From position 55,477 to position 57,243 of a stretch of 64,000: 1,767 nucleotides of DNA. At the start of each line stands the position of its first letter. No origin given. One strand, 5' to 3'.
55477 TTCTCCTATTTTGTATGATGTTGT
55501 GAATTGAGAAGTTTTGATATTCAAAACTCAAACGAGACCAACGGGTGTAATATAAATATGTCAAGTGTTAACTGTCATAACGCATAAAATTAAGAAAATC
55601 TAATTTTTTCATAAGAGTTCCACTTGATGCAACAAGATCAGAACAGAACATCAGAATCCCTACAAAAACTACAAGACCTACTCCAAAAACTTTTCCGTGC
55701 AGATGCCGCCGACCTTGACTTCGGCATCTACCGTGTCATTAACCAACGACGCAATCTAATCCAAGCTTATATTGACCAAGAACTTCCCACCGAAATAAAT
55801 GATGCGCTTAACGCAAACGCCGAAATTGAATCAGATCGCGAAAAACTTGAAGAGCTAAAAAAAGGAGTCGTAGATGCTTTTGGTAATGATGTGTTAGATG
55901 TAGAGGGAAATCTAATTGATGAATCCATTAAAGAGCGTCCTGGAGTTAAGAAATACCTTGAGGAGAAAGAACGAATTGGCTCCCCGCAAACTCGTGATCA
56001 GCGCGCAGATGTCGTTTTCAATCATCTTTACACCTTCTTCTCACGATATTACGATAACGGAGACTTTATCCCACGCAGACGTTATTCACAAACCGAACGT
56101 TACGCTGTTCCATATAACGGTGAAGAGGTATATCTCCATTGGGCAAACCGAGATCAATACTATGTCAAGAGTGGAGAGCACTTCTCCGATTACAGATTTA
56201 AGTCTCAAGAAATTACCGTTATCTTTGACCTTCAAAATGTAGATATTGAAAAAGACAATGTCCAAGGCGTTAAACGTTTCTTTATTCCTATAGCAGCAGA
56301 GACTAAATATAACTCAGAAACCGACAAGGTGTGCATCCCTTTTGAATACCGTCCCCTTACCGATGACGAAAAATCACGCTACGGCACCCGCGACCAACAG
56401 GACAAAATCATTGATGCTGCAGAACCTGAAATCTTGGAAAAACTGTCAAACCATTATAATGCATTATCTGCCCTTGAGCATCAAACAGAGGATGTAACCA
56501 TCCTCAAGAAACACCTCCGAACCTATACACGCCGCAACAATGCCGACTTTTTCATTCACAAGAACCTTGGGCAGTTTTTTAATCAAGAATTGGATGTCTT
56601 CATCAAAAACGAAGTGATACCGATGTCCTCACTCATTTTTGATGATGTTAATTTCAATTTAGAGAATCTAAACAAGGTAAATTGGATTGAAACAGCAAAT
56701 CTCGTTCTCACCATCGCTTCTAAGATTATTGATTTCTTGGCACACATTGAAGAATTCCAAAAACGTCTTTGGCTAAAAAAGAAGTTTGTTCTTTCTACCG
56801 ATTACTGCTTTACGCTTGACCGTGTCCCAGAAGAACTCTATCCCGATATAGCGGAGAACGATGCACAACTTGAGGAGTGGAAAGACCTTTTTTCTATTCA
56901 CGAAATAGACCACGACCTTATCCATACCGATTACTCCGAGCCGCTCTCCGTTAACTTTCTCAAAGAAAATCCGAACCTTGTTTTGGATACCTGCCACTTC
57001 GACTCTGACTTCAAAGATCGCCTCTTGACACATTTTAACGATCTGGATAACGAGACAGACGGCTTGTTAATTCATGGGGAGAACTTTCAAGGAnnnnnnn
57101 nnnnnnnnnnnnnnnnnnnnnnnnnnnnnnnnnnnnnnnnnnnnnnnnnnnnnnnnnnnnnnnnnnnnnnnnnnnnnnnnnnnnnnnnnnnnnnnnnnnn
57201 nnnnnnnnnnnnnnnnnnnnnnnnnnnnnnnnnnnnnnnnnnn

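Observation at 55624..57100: Type III-like Mod methyltransferase carries an unexplained ~480-aa N-terminal domain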

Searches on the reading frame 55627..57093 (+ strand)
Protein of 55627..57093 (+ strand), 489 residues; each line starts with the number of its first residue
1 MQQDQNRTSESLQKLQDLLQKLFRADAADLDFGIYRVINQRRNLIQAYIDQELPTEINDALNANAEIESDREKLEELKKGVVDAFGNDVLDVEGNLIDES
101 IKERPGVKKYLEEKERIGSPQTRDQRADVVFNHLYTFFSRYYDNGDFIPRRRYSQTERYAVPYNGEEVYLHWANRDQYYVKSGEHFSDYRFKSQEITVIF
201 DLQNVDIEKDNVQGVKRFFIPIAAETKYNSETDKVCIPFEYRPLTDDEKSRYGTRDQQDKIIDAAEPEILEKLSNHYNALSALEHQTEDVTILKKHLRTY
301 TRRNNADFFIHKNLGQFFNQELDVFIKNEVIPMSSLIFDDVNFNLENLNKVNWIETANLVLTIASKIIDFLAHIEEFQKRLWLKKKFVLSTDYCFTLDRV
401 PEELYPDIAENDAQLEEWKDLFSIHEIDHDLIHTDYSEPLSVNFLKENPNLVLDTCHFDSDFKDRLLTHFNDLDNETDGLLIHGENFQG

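Call 7: search_protein_families(library=ncbifam, proteins=[window:55627-57093:+], max_evalue=0.01)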
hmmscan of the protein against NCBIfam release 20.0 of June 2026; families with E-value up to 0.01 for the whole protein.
window:55627-57093:+ (489 aa): 1 family
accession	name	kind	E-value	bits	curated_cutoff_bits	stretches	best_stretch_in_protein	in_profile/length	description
NF010303.0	PRK13740.1-4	equivalog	0.0067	16.4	232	0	251-324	3-76/131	conjugal transfer relaxosome DNA-bindin protein TraY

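Call 9: search_solved_structures(query=window:55627-57093:+, max_evalue=10)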
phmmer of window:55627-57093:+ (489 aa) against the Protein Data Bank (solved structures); distinct sequences matched with E-value up to 10: 2.
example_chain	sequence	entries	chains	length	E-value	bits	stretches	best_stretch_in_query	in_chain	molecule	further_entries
8w9z_i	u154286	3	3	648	0.03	16.4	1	39-104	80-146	Fructokinase-like 2, chloroplastic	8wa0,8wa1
9f0x_E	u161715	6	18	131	0.17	13.9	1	250-324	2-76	Relaxosome protein TraY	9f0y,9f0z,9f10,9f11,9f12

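Call 10: find_homologous_proteins(query=window:55627-57093:+, max_evalue=0.001)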
Query window:55627-57093:+ (489 aa): 2880 proteins with E <= 0.001 among 8000 candidates; the best 120 are listed.
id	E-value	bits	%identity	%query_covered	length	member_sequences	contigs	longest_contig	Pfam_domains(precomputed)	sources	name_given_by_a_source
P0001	5.7e-250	848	77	100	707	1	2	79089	PF01555.25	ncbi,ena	-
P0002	1.4e-246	837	76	100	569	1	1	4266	-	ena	-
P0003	5.8e-246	835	76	98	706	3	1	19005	PF01555.25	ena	-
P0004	2.9e-241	819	74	96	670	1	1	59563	PF01555.25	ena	-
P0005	2.3e-237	807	74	96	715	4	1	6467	PF01555.25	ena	-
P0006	1.3e-235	801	73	96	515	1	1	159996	-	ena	-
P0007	6.8e-234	795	73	98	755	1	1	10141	PF01555.25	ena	-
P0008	1.3e-233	794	72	96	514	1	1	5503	-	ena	-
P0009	1.4e-232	791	73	96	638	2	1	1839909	PF01555.25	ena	-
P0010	3.0e-232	790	73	98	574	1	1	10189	PF01555.25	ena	-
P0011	5.9e-232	789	73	96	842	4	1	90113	PF01555.25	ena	-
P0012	1.0e-231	788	74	96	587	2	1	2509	PF01555.25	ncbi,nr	ncbi:site-specific DNA-methyltransferase, partial [Candidatus Poribacteria bacterium]|nr:site-specif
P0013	1.6e-231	787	72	96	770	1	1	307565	PF01555.25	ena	-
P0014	2.4e-231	787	74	96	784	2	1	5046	PF01555.25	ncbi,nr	ncbi:hypothetical protein F4X90_05710, partial [Candidatus Poribacteria bacterium]|nr:hypothetical p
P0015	1.2e-230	784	71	96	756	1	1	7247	PF01555.25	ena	-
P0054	7.5e-182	624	82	69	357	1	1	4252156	-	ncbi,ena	-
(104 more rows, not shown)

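Call 15: find_encoding_contigs(protein=P0054, flank=10000, max_places=3)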
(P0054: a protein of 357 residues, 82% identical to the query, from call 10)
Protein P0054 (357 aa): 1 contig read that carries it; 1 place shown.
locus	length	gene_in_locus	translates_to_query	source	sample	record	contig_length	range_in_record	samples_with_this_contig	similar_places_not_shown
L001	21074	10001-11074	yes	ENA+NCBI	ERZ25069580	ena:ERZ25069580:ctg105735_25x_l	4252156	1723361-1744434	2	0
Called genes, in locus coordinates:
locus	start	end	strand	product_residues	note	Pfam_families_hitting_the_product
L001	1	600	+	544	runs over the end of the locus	PF00072:Response_reg (weak), PF08665:PglZ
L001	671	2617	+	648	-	PF11412:DsbD_N, PF02683:DsbD_TM, PF13386:DsbD_2, PF03190:Thioredox_DsbH, PF00085:Thioredoxin, PF13098:Thioredoxin_2, PF13899:Thioredoxin_7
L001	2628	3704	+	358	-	PF12895:ANAPC3 (faint), PF13424:TPR_12 (faint), PF13414:TPR_11 (weak), PF14559:TPR_19 (weak), PF13431:TPR_17 (weak), PF00515:TPR_1, PF07719:TPR_2 (weak), PF13181:TPR_8 (weak), +7 more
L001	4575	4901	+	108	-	PF07719:TPR_2 (weak), PF13428:TPR_14 (weak), PF23914:TPR_CcmH_CycH (weak), PF13414:TPR_11, PF13432:TPR_16, PF14559:TPR_19, PF00515:TPR_1, PF07719:TPR_2, +12 more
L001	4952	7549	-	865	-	PF02861:Clp_N, PF23569:NBD_SMAX1, PF00004:AAA, PF17871:AAA_lid_9, PF00004:AAA, PF07724:AAA_2, PF07728:AAA_5, PF10431:ClpB_D2-small, +10 more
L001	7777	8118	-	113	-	PF12762:DDE_Tnp_IS1595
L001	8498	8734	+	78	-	-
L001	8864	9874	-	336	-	-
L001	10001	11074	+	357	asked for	-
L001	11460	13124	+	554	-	PF01555:N6_N4_Mtase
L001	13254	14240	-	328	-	-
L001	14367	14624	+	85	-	-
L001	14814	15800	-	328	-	-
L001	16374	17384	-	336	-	-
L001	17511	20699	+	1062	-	-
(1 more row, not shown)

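Call 26: search_protein_representatives(alignment_id=A1)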
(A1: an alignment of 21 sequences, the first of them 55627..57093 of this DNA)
Query: 21 sequences, 498 profile positions. Proteins with E-value up to 0.001 (for the whole library): 3086; up to 1e-10: 1986; up to 1e-30: 1156. The best 150 are listed.
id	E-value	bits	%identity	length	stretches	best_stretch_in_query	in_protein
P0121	1.4e-263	891.6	-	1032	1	1-498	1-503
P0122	3.1e-165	567.3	-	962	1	3-498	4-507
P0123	1.1e-161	555.6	-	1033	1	1-498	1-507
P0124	5.5e-160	550.0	-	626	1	4-498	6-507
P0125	7.6e-159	546.2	-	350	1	1-337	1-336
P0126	9.7e-158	542.6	-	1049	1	1-498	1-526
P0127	5.5e-157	540.1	-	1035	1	1-498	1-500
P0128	1.1e-156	539.1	-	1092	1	1-498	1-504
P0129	3.0e-155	534.4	-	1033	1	4-498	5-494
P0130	3.9e-154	530.7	-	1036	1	1-498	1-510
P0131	5.7e-154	530.1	-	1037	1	1-498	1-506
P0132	8.6e-150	516.4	-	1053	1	4-498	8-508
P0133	1.2e-149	515.8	-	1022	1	3-498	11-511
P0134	5.7e-148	510.3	-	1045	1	5-498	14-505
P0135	3.2e-147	507.9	-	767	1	58-498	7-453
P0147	3.6e-136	471.4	-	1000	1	3-498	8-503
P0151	1.2e-133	463.1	-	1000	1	5-498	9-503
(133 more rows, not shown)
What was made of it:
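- Lineage: the N-domain profile finds 3086 representatives, 1156 at E<1e-30, nearly all 1000-1060 aa with the domain at residues 1-500 (call 26).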

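Call 51: predict_structure(alignment_id=A4)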
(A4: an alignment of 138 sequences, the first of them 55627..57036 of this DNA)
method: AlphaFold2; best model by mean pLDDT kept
length: 470 residues; sequences in the alignment: 138
mean_pLDDT: 77.3   pTM: 0.55
mean pLDDT of the five models: 77.3, 75.6, 74.6, 73.0, 72.1
residues with pLDDT >= 90: 134; 70-90: 199; 50-70: 95; < 50: 42
segments of 3 or more residues with pLDDT < 50: 1-5, 148-173, 178-183, 384-387
pLDDT, mean of each block of 10 residues (from residue 1): 54 87 65 60 82 84 69 84 88 83 87 74 80 87 52 40 37 48 66 93 73 74 95 95 91 90 95 93 86 90 64 76 84 60 56 79 87 71 53 89 95 93 79 74 91 94 91
secondary structure, 60 per line:
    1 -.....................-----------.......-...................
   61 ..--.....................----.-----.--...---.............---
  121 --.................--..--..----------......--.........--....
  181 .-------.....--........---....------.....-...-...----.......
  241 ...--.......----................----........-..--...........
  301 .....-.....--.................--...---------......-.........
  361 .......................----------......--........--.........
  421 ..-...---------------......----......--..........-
elements in order: H2-22 H34-40 H42-62 H65-85 H105-117 H123-139 E158-163 E166-174 E177-181 E189-193 E196-203 H207-210 E217-221 E227-229 E234-243 H246-252 H257-272 H277-284 H292-305 E307-311 H314-330 H345-350 H352-383 E394-396 H402-409 H412-422 H442-447 E452-454 H460-469

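Call 54: fold_search(model_id=the predicted structure, library=pdb)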
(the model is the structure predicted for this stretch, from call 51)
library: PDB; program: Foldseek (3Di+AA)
matches with E <= 10: 73; with E <= 0.001: 0
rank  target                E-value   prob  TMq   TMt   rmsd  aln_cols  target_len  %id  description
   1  4ka7_A                7.3e-02  0.08  0.09  0.06  26.1       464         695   11  Structure of Organellar OligoPeptidase (E572Q) in complex with an endogenous substrate (released 2013-09-18)
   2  8tme_A                9.7e-02  0.21  0.12  0.15  22.3       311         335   12  Cryo-EM structure of CorA in complex with conformation-specific synthetic antibody C18 and 100 uM MgCl2, State MG0.1-1 (released 2025-02-12)
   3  4ka8                  1.4e-01  0.08  0.09  0.07  25.2       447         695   11  Structure of Organellar OligoPeptidase (released 2013-09-18)
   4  4put                  6.5e-01  0.04  0.09  0.07  25.4       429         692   11  Crystal structure of the Arabidopsis thaliana TOP2 oligopeptidase (released 2014-05-14)
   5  9jr0_A                1.8e+00  0.05  0.07  0.05  28.2       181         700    9  GABA-DGABAB-Gi-complex (released 2025-10-22)
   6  8im2_D                2.0e+00  0.01  0.07  0.07  25.8       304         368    7  Crystal structure of human HPPD complexed with NTBC (released 2023-10-18)
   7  4ml6_B                2.6e+00  0.02  0.09  0.16  14.4       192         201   14  Disulfide isomerase from multidrug resistance IncA/C conjugative plasmid in reduced state (released 2013-12-11)
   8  4ckt_B                2.7e+00  0.13  0.09  0.24  12.2       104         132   10  PIH1 N-terminal domain (released 2014-05-14)
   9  5iw5_B                2.8e+00  0.03  0.05  0.09  20.0       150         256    9  Crystal structure of E. coli NudC in complex with NMN (released 2016-07-13)
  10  4jmf_B                3.1e+00  0.04  0.07  0.19  15.6       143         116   12  Crystal structure of ExoT (residues 28 -77)- SpcS complex from Pseudomonas aeruginosa at 2.1 angstrom (released 2014-02-05)
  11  3ck6_E                3.2e+00  0.03  0.08  0.14  23.1       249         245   10  Crystal structure of ZntB cytoplasmic domain from Vibrio parahaemolyticus RIMD 2210633 (released 2008-03-25)
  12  8im2_A                3.2e+00  0.02  0.08  0.09  25.2       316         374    9  Crystal structure of human HPPD complexed with NTBC (released 2023-10-18)
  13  1n5b_C                3.6e+00  0.04  0.08  0.19  15.7       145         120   13  Crystal Structure Of The Yersinia enterocolitica Molecular Chaperone Syce (released 2002-11-20)
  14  3c18_A                3.7e+00  0.02  0.09  0.12  22.9       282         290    9  Crystal structure of nucleotidyltransferase-like protein (ZP_00538802.1) from Exiguobacterium sibiricum 255-15 at 1.90 (released 2008-02-12)
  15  8z43_A                3.7e+00  0.01  0.05  0.04  19.4       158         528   12  Beta-galactosidase from Bacteroides xylanisolvens (E350G, ligand-free) (released 2025-01-01)
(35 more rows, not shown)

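Call 59: fold_search(model_id=the predicted structure, library=viral)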
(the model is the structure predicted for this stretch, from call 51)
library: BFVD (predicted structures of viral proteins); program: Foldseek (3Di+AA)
matches with E <= 10: 126; with E <= 0.001: 0
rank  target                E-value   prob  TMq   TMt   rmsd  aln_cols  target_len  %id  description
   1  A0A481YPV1            7.4e-02  0.28  0.08  0.18  15.6       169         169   14  Uncharacterized protein [Pithovirus LCDPAC02]
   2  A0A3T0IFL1            3.2e-01  0.20  0.09  0.18  18.7       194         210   12  (no name in the UniProt tables at hand)
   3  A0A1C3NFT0            3.7e-01  0.07  0.08  0.10  27.4       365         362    7  (no name in the UniProt tables at hand)
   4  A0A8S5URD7            4.9e-01  0.04  0.08  0.07  48.9       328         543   10  Uncharacterized protein [Siphoviridae sp. ctg6c78]
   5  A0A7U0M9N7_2          6.2e-01  0.04  0.09  0.04  28.8       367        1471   14  RNA-dependent RNA polymerase (Fragment) [Soybean thrips negative-stranded RNA virus 2]
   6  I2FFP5                6.5e-01  0.04  0.08  0.07  29.2       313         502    9  p55 C-terminal domain-containing protein [Emaravirus fici]
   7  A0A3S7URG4            6.8e-01  0.84  0.11  0.26  12.6        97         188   29  (no name in the UniProt tables at hand)
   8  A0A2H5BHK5            7.5e-01  0.41  0.14  0.32   8.9       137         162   12  (no name in the UniProt tables at hand)
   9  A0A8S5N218            9.5e-01  0.04  0.10  0.14  35.1       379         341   12  Portal protein [Podoviridae sp. cttxo15]
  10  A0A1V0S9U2            1.4e+00  0.02  0.07  0.12  24.4       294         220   18  Uncharacterized protein [Catovirus CTV1]
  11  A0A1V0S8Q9            1.5e+00  0.14  0.08  0.20  13.2        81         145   20  Uncharacterized protein [Catovirus CTV1]
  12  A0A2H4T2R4            1.8e+00  0.04  0.08  0.11  29.0       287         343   10  Uncharacterized protein [Tomelloso virus]
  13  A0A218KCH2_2          1.9e+00  0.03  0.11  0.07  32.4       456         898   11  (no name in the UniProt tables at hand)
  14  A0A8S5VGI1            2.2e+00  0.04  0.07  0.09  20.6       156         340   13  Uncharacterized protein [Myoviridae sp. ctkfK18]
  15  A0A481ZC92            2.2e+00  0.03  0.07  0.17  19.1       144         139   11  Uncharacterized protein [Pithovirus LCPAC403]
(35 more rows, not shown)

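Call 60: search_dna_similar(query=window:55627-57036:+, collection=plasmids, mode=protein, rows=spread, max_rows=40, max_evalue=0.001)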
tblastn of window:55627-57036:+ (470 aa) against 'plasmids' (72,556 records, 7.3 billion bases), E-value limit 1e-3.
Records with a match: 29; places in all: 29; records where one place covers at least 80% of the query: 26.
Best place of each record, by identity: <60% 29.
By first word of the organism name: Klebsiella 11; Athalassotoga 2; Priestia 2; Natronosalvus 1; Haloprofundus 1; Blastomonas 1; Haloplanus 1; Conchiformibius 1; Halobacterium 1; Haloarcula 1; and 7 more.
By predicted mobility (MOB-suite, as given by PLSDB): non-mobilizable 14; conjugative 12; mobilizable 3.
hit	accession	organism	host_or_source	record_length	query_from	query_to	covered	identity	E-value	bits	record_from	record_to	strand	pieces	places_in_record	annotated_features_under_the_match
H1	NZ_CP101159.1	Natronosalvus amylolyticus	cell culture,sediment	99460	23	470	95%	40.5%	8e-95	320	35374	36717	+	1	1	DNA methyltransferase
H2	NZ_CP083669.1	Haloprofundus halobius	cell culture,salt lake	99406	23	470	95%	39.4%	2e-86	296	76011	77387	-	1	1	site-specific DNA-methyltransferase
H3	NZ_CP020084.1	Blastomonas fulva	Cell culture,microcystis culture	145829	23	467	95%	38.5%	3e-72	255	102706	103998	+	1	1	site-specific DNA-methyltransferase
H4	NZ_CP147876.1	Haloplanus sp. GX21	cell culture,marine solar saltern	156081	23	470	95%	38.0%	2e-83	288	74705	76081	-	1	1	site-specific DNA-methyltransferase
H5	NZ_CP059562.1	Conchiformibius steedae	dog,whole organism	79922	23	468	95%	38.0%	2e-75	265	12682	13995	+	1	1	site-specific DNA-methyltransferase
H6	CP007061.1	Halobacterium sp. DL1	-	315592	23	470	95%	37.8%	5e-84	289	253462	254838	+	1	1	restriction endonuclease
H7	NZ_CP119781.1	Haloarcula litorea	cell culture,sediment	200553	23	470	95%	37.7%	2e-79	276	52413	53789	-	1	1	site-specific DNA-methyltransferase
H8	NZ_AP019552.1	Athalassotoga saccharophila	-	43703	23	467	95%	37.2%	6e-79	275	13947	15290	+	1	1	DNA methyltransferase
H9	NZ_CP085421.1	Priestia megaterium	single cell,soil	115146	23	468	95%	36.5%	3e-76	267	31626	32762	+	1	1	DNA methyltransferase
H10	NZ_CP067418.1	Aeromonas media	cell culture,water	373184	23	468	95%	36.1%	9e-70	248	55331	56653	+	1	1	DNA methyltransferase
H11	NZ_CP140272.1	Priestia megaterium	Single cell,ginseng rhizosphere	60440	23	468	95%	36.1%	4e-77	270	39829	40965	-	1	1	DNA methyltransferase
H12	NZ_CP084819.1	Klebsiella quasipneumoniae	Homo sapiens,Whole organism,blood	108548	23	470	95%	34.4%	2e-68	244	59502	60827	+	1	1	none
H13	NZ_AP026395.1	Klebsiella quasipneumoniae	-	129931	23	470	95%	34.4%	4e-68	243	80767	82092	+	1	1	DNA methyltransferase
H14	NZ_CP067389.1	Klebsiella grimontii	Homo sapiens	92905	23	470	95%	34.4%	4e-68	243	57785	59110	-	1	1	DNA methyltransferase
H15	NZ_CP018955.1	Escherichia coli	Homo sapiens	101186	23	470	95%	34.4%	7e-68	243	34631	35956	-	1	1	DNA methyltransferase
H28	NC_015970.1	Rhodothermus marinus SG0.5JP17-172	-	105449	120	426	65%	26.2%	1e-12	78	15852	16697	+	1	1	site-specific DNA-methyltransferase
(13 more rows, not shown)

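Call 61: get_annotated_region(hit=H15, flank=9000)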
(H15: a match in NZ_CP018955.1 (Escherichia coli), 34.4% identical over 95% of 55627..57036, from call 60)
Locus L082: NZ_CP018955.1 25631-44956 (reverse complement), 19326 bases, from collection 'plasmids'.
description: Escherichia coli strain Ecol_316 plasmid pEC316_2, complete sequence
organism: Escherichia coli (NCBI taxid 562)
taxonomy: Bacteria; Pseudomonadota; Gammaproteobacteria; Enterobacterales; Enterobacteriaceae; Escherichia; Escherichia coli
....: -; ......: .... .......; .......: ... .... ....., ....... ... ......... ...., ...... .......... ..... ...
typing (MOB-suite, as given by PLSDB): conjugative; replicon IncFIB,IncFII; relaxase MOBF,MOBF; mating-pair formation MPF_F
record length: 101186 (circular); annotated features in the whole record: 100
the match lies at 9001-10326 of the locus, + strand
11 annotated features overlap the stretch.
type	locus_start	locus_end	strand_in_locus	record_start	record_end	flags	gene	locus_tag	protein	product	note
CDS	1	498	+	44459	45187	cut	-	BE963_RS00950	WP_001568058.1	plasmid SOS inhibition protein A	-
CDS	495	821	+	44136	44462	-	-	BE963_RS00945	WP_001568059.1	hypothetical protein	-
CDS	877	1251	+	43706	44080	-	-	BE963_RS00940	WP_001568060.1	hypothetical protein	-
CDS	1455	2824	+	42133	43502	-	-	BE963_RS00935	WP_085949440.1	IS3-like element ISKpn8 family transposase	GO:0006313 - DNA transposition [Evidence IEA]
CDS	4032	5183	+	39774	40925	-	-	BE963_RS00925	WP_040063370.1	IS30 family transposase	-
CDS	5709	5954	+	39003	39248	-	-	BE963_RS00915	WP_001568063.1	helix-turn-helix transcriptional regulator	-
CDS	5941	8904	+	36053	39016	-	-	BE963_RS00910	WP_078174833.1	SNF2-related protein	-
CDS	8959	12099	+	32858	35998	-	-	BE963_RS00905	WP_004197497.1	DNA methyltransferase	-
CDS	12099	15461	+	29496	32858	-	-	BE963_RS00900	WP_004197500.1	DEAD/DEAH box helicase family protein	-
CDS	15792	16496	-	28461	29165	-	-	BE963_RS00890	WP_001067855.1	IS6-like element IS26 family transposase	GO:0006313 - DNA transposition [Evidence IEA]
CDS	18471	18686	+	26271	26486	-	-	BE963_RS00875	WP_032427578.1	hypothetical protein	-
